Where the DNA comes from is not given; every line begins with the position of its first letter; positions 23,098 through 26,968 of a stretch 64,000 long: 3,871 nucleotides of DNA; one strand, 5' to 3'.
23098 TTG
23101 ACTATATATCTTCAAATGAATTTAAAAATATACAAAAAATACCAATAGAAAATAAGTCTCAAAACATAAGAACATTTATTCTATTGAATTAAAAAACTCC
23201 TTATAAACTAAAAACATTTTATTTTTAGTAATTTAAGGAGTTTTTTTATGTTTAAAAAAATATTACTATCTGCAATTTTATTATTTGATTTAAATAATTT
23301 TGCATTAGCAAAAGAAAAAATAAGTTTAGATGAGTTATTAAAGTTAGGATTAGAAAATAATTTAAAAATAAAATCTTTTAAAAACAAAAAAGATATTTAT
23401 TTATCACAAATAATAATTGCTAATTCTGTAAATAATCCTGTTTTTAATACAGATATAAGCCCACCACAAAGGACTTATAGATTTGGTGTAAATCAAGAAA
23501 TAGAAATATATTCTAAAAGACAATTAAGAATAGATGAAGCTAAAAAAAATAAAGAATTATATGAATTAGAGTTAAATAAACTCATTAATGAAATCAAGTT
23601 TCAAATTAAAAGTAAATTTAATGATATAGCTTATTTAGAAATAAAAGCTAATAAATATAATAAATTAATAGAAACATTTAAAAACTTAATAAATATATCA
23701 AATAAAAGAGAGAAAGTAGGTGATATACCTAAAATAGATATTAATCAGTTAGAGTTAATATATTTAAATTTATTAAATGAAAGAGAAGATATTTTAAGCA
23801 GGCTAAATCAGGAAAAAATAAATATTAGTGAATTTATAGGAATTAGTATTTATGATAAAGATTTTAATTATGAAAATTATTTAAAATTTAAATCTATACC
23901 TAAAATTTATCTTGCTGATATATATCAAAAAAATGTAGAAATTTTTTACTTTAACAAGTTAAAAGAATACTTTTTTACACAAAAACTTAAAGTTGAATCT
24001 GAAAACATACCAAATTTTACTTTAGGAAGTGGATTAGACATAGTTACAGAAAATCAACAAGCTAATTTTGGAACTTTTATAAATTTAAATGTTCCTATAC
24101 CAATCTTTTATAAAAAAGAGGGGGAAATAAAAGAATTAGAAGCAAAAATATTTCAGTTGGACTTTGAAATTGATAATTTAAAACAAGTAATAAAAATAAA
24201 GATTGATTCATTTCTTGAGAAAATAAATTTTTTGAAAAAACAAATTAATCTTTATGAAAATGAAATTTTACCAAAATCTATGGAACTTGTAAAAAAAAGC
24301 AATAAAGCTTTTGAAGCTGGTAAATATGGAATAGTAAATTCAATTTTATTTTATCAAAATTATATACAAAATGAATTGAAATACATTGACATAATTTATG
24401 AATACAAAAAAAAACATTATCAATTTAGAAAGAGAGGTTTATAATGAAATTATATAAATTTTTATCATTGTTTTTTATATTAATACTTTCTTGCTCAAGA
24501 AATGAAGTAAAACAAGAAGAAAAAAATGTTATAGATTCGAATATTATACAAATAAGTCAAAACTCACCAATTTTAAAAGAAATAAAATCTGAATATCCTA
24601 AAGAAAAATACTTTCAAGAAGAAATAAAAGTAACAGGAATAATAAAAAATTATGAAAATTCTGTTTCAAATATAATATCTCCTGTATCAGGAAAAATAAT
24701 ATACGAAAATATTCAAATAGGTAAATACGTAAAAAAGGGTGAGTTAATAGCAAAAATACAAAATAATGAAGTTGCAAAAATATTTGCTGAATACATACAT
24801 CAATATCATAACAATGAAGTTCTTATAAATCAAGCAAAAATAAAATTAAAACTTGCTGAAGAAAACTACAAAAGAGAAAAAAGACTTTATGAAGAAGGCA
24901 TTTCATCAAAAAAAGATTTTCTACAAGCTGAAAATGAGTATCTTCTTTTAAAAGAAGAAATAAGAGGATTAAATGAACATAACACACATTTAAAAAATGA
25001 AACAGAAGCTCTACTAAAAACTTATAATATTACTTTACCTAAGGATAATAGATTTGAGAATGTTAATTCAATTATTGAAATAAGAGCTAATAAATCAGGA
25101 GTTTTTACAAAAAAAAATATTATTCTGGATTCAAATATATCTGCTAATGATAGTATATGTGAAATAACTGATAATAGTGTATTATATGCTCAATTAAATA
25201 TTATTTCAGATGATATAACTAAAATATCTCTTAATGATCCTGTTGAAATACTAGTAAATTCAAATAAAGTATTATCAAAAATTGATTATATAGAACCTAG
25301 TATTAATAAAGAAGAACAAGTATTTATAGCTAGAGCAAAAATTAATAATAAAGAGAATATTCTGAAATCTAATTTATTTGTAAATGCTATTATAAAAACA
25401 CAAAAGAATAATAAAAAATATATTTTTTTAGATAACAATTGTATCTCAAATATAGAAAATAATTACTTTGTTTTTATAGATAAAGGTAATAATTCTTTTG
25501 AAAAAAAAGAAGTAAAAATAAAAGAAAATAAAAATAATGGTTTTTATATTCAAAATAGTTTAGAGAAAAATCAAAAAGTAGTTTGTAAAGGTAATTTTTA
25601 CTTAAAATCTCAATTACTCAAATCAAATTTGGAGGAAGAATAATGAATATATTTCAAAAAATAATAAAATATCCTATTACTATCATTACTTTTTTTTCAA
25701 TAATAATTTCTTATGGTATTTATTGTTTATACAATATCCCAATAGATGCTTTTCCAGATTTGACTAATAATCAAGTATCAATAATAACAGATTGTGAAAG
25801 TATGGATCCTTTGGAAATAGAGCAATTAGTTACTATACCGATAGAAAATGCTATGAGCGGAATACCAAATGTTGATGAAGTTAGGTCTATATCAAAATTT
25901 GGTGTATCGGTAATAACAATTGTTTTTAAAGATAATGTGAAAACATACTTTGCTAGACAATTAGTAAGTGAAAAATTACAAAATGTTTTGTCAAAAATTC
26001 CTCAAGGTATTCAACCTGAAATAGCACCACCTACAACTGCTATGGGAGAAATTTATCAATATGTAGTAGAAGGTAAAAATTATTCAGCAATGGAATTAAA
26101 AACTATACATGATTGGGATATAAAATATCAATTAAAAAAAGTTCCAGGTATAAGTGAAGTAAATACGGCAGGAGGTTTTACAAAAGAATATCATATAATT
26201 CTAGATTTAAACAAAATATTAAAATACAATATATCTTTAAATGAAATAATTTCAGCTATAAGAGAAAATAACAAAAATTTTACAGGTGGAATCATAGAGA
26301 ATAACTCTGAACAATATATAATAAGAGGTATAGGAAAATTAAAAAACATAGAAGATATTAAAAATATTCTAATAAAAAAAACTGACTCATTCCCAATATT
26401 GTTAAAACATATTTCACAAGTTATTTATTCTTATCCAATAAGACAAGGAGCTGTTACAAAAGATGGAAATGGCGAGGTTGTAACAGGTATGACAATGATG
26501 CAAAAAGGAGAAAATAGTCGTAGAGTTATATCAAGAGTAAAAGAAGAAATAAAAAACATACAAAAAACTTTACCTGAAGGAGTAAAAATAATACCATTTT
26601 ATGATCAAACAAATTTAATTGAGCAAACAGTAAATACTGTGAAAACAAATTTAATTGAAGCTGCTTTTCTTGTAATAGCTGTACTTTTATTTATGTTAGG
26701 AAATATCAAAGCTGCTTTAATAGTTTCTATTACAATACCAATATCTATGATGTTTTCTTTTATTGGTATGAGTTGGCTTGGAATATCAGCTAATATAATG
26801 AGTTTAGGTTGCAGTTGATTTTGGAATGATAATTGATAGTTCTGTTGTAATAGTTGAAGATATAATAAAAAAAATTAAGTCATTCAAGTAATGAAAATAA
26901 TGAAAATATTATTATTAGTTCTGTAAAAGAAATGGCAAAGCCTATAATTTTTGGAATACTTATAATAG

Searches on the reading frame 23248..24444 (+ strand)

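Call 62: search_protein_families(library=pfam, proteins=[window:23248-24444:+], max_evalue=0.00001)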
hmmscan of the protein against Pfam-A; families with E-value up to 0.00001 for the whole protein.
window:23248-24444:+ (398 aa): 1 family
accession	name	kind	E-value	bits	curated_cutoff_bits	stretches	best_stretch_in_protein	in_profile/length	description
PF02321.23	OEP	-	1.9e-24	86.9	22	2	27-198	1-187/187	Outer membrane efflux protein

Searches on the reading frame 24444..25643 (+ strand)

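Call 62: search_protein_families(library=pfam, proteins=[window:24444-25643:+], max_evalue=0.00001)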
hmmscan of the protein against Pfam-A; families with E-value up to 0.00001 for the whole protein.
window:24444-25643:+ (399 aa): 2 families
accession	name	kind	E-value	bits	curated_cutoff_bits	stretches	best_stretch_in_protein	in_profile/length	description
PF16576.10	HlyD_D23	-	4.7e-23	82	30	1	157-313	54-214/214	Barrel-sandwich domain of CusB or HlyD membrane-fusion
PF13437.12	HlyD_3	-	1.1e-11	45.8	22.2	1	213-304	2-97/106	HlyD family secretion protein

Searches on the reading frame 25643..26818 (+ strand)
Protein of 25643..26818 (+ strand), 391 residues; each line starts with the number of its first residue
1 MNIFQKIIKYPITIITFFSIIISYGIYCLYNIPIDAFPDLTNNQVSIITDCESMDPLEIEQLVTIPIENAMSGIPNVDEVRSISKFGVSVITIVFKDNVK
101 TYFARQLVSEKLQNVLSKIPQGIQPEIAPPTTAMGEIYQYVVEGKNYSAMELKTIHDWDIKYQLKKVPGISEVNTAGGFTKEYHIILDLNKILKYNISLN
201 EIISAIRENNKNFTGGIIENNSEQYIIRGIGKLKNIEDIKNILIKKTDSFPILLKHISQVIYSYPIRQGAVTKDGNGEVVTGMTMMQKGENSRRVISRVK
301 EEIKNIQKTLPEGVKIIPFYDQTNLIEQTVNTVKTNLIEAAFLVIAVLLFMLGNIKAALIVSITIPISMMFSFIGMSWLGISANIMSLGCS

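Call 62: search_protein_families(library=pfam, proteins=[window:25643-26818:+], max_evalue=0.00001)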
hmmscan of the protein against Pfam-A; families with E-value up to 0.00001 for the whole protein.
window:25643-26818:+ (391 aa): 1 family
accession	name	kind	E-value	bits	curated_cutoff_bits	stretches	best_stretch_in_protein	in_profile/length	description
PF00873.25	ACR_tran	-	2.5e-105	353.7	28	1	5-389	3-389/1021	AcrB/AcrD/AcrF family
